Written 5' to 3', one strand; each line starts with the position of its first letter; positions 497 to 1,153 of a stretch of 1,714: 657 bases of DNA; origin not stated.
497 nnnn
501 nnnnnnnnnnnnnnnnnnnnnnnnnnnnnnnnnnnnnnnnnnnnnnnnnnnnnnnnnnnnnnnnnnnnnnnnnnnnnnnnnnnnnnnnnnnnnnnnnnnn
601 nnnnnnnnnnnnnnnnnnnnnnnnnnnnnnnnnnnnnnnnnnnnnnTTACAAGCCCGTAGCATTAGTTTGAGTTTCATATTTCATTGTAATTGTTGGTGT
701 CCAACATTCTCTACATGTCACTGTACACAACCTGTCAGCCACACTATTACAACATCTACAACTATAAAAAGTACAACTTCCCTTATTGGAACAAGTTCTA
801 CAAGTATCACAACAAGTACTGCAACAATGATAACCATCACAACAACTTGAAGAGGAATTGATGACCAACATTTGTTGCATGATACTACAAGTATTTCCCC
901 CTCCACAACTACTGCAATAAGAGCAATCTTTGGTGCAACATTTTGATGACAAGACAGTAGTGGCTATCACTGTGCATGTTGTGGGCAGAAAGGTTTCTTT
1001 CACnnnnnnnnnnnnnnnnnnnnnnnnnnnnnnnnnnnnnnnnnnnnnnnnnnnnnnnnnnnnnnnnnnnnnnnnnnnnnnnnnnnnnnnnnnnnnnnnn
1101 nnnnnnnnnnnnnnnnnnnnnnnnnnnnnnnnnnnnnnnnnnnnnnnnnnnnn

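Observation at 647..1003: Unusually cysteine-rich (about 19% Cys) low-complexity ORF with CC doublets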

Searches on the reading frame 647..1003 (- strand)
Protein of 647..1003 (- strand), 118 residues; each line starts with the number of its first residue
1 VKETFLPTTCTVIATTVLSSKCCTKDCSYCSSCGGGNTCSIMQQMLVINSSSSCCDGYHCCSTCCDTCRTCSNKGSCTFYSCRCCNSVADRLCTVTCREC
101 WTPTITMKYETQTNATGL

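Call 5: search_protein_families(library=pfam, proteins=[window:650-1003:-], max_evalue=10)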
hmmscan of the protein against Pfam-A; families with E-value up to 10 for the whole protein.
seq(118 aa): 0 families

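Call 7: find_encoding_contigs(protein=window:647-1003:-, flank=10000)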
Protein window:647-1003:- (118 aa): no gene with exactly this product is on record in the collection.

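Call 74: predict_structure(alignment_id=A7)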
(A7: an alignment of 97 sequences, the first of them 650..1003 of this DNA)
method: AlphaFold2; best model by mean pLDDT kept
length: 118 residues; sequences in the alignment: 97
mean_pLDDT: 91.7   pTM: 0.69
mean pLDDT of the five models: 91.7, 91.5, 91.1, 90.1, 89.1
residues with pLDDT >= 90: 86; 70-90: 25; 50-70: 7; < 50: 0
segments of 3 or more residues with pLDDT < 50: none
pLDDT, mean of each block of 10 residues (from residue 1): 80 96 97 97 98 98 86 93 92 98 93 69
secondary structure, 60 per line:
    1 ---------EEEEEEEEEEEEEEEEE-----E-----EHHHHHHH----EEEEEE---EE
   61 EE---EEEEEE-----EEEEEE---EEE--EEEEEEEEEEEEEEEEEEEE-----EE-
elements in order: E10-26 H39-45 E50-55 E59-62 E66-71 E77-82 E86-88 E91-110
